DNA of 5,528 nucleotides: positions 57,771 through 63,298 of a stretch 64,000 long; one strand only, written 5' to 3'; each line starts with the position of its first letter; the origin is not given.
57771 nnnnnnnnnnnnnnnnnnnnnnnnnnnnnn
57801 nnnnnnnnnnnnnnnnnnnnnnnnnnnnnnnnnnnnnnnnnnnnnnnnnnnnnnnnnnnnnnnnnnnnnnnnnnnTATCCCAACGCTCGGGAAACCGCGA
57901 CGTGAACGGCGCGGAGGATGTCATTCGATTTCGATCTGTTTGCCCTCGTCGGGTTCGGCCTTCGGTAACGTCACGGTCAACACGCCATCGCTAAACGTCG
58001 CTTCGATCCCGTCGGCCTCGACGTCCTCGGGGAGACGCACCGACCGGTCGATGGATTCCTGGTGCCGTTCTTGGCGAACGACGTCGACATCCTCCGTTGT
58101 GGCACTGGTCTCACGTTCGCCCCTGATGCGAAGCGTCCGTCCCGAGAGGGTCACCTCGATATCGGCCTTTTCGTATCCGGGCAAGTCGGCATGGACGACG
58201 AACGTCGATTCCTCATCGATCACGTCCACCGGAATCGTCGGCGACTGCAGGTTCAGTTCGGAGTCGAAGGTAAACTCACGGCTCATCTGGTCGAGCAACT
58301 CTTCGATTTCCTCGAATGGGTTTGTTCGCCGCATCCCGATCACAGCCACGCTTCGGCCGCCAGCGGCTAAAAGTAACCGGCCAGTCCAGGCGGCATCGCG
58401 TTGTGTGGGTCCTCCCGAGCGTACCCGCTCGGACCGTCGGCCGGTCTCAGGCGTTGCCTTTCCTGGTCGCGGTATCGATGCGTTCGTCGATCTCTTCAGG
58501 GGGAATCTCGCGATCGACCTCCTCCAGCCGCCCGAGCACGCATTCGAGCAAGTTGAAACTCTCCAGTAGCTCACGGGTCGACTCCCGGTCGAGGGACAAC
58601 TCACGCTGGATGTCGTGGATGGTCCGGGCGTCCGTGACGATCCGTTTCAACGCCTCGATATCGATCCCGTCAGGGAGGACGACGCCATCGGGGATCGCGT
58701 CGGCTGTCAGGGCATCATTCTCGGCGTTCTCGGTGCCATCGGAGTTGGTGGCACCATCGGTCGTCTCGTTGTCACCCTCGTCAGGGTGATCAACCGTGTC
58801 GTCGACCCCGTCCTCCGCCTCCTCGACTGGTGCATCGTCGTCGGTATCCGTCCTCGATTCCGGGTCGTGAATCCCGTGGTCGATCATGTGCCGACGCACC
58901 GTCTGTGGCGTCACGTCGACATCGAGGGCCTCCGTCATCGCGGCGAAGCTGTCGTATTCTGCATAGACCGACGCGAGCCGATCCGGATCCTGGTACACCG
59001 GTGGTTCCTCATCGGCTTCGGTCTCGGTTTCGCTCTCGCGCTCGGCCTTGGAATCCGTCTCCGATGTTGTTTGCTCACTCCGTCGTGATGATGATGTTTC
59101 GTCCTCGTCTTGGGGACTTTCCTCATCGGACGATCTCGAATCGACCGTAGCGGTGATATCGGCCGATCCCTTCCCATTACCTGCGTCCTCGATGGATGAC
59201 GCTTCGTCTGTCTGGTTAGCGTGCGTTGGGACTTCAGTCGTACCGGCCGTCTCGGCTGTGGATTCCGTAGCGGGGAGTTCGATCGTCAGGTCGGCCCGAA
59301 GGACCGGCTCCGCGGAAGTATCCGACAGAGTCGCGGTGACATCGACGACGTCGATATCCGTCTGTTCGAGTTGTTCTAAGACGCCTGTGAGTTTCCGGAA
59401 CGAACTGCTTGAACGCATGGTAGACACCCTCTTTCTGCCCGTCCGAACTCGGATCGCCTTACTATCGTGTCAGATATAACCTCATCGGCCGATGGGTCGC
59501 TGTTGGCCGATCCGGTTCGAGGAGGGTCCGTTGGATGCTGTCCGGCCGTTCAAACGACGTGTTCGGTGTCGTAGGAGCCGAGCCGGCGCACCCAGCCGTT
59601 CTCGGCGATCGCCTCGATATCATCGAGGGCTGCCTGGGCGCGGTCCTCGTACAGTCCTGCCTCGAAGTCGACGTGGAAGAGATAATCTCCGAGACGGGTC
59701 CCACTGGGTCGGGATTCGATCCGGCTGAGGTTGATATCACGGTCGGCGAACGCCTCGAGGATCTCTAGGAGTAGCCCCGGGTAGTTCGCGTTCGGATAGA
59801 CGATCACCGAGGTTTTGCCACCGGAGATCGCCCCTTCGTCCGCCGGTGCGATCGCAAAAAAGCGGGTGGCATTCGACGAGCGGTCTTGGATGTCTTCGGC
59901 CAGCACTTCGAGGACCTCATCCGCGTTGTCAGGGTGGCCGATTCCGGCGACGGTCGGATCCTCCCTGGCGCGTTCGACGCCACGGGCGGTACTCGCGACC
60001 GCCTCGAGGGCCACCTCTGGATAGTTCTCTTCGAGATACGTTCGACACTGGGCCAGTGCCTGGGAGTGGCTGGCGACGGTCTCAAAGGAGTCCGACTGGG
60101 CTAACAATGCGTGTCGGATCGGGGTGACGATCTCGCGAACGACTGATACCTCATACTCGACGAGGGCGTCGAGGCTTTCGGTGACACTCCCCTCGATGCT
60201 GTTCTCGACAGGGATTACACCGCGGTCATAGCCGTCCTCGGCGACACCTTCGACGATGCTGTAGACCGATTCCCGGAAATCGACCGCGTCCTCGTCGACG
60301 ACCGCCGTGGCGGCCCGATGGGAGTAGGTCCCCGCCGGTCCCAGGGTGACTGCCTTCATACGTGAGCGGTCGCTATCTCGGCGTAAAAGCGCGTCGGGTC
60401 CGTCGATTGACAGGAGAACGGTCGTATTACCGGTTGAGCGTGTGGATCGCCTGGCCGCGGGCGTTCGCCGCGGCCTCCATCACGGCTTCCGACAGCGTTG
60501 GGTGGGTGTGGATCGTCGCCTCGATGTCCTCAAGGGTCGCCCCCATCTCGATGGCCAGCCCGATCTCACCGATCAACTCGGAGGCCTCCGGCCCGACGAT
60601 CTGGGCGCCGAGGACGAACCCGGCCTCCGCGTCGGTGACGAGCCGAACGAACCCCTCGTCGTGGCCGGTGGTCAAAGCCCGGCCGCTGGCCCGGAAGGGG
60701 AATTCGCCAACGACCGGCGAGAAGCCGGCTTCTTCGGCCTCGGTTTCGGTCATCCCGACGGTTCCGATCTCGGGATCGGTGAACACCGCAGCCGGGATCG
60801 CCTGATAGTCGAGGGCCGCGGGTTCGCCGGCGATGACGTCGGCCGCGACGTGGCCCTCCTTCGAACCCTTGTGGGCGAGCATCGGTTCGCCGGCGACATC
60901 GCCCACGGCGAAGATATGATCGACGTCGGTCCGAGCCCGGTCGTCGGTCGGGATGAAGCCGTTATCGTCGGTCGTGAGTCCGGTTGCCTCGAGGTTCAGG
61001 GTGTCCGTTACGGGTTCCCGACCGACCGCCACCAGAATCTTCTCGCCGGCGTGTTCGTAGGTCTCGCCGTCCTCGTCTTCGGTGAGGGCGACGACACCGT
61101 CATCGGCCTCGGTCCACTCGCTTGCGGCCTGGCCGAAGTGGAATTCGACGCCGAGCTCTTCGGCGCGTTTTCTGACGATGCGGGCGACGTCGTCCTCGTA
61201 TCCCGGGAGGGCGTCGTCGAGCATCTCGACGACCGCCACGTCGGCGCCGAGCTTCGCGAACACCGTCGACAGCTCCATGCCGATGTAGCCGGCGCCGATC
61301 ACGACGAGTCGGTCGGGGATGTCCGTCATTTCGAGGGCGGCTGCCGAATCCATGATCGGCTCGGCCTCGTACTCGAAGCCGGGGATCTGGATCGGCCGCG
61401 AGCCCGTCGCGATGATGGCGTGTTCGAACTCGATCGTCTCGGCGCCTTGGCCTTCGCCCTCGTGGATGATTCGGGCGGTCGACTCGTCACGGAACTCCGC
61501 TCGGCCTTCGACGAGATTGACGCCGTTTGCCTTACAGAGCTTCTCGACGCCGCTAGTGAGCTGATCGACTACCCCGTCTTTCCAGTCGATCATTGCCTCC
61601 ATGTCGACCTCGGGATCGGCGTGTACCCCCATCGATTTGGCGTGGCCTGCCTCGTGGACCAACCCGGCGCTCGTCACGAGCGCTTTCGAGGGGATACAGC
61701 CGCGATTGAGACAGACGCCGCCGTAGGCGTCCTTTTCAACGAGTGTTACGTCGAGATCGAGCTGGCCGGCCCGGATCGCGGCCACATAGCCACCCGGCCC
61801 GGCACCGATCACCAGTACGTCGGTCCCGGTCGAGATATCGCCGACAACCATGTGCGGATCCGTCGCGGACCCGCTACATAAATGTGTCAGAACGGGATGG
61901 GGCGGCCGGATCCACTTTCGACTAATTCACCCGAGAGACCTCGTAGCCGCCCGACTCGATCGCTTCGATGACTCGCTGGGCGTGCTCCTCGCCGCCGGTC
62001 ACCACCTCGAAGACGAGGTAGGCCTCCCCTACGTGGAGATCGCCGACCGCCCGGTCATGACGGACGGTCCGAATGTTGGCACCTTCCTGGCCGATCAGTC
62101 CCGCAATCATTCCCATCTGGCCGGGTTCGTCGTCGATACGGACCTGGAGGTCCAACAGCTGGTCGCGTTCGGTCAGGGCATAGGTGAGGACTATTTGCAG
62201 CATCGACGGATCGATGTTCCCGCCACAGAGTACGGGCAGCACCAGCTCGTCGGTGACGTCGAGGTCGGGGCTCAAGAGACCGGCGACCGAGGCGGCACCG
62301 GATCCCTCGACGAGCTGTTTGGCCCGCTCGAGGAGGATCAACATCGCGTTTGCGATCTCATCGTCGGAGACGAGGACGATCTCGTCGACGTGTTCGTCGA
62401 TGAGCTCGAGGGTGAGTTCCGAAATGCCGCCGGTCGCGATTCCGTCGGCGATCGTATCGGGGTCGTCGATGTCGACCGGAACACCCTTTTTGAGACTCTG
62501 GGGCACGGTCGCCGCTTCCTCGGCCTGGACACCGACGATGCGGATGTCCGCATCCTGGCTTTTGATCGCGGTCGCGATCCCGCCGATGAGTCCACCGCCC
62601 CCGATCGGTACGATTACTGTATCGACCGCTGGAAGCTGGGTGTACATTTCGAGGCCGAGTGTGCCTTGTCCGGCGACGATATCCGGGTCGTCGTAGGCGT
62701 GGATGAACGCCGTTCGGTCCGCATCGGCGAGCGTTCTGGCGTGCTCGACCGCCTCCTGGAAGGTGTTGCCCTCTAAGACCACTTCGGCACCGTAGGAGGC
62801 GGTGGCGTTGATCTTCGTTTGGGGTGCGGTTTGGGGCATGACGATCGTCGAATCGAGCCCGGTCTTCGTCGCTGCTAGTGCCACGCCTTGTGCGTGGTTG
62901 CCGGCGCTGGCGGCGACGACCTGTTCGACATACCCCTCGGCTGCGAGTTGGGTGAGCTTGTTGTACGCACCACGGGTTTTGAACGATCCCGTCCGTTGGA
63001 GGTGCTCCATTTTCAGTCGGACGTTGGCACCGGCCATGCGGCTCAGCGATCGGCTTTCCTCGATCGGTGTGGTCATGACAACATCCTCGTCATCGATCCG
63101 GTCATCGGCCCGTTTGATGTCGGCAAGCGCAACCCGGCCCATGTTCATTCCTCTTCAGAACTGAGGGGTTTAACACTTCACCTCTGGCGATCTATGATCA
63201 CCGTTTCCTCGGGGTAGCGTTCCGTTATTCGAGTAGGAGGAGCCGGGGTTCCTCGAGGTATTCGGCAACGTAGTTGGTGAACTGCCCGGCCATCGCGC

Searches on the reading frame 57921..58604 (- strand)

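Call 80: search_protein_families(library=pfam, proteins=[window:57921-58604:-], max_evalue=0.00001)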
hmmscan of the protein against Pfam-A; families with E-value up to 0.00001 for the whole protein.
window:57921-58604:- (227 aa): 1 family
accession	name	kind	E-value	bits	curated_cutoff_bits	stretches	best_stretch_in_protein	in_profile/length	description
PF00011.27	HSP20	-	5e-23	81.6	20.8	1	128-226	2-101/102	Hsp20/alpha crystallin family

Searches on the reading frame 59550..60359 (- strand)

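Call 80: search_protein_families(library=pfam, proteins=[window:59550-60359:-], max_evalue=0.00001)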
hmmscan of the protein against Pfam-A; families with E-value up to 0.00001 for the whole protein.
window:59550-60359:- (269 aa): 2 families
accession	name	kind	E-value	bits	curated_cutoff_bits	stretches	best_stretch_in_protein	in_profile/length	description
PF00800.23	PDT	-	2.2e-48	164.9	25.2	1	5-172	3-178/181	Prephenate dehydratase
PF01842.31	ACT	-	1.1e-07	32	27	1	194-231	11-47/66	ACT domain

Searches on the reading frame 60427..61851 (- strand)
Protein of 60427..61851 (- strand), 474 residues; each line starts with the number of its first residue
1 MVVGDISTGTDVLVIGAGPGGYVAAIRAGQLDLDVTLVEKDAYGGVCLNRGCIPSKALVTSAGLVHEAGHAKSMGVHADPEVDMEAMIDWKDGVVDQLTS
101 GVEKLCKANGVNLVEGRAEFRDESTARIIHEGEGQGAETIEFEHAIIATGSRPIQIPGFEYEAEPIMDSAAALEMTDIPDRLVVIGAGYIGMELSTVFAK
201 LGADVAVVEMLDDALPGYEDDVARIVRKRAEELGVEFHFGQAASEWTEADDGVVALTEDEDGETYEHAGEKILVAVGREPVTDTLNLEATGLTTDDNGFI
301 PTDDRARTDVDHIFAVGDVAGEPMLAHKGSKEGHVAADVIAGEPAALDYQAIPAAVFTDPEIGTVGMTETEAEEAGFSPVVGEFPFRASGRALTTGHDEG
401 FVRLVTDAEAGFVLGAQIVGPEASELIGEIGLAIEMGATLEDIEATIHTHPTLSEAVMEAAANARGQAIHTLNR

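Call 80: search_protein_families(library=pfam, proteins=[window:60427-61851:-], max_evalue=0.00001)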
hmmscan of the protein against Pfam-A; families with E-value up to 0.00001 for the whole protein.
window:60427-61851:- (474 aa): 11 families
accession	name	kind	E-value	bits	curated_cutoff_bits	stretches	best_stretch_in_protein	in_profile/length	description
PF07992.20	Pyr_redox_2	-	2.5e-70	237.6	26.1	1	11-333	2-291/291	Pyridine nucleotide-disulphide oxidoreductase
PF02852.28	Pyr_redox_dim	-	4.2e-39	133.6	25.3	1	352-461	1-110/110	Pyridine nucleotide-disulphide oxidoreductase, dimerisation domain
PF00070.33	Pyr_redox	-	5.3e-22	78.6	22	1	181-255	1-76/82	Pyridine nucleotide-disulphide oxidoreductase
PF13738.12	Pyr_redox_3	-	4.1e-09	36.5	30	0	138-317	121-305/305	Pyridine nucleotide-disulphide oxidoreductase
PF03486.20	HI0933_like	-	8e-09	35.7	50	0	11-41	2-32/244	HI0933-like protein Rossmann domain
PF01266.30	DAO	-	2.7e-08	34.2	27.9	0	224-277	153-203/353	FAD dependent oxidoreductase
PF01134.28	GIDA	-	1.1e-07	31.7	22.1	0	11-74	1-62/391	Glucose inhibited division protein A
PF00890.30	FAD_binding_2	-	2e-07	31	20.4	0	11-45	1-35/414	FAD binding domain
PF01494.25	FAD_binding_3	-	1.5e-06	28.2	22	0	10-88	2-76/349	FAD binding domain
PF13450.12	NAD_binding_8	-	2.1e-06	28.4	21.9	0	14-46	1-33/68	NAD(P)-binding Rossmann-like domain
PF12831.13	FAD_oxidored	-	8.8e-06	25.7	27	1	11-45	1-36/416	FAD dependent oxidoreductase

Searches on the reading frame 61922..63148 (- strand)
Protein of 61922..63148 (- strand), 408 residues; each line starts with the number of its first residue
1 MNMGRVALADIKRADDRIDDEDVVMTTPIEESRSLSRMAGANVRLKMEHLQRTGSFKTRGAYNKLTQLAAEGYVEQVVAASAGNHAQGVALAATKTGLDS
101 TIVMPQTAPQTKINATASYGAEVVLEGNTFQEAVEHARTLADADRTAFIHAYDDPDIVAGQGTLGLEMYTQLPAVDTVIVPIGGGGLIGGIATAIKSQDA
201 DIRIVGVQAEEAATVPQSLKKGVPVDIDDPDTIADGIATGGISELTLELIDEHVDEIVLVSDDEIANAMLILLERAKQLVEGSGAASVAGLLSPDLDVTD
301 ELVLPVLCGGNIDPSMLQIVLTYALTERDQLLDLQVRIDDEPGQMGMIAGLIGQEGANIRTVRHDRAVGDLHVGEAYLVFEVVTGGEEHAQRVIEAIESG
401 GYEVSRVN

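Call 80: search_protein_families(library=pfam, proteins=[window:61922-63148:-], max_evalue=0.00001)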
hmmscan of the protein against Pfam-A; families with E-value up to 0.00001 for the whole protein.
window:61922-63148:- (408 aa): 1 family
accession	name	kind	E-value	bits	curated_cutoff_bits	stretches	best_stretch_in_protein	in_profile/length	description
PF00291.31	PALP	-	3.5e-84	283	35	1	25-309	6-295/295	Pyridoxal-phosphate dependent enzyme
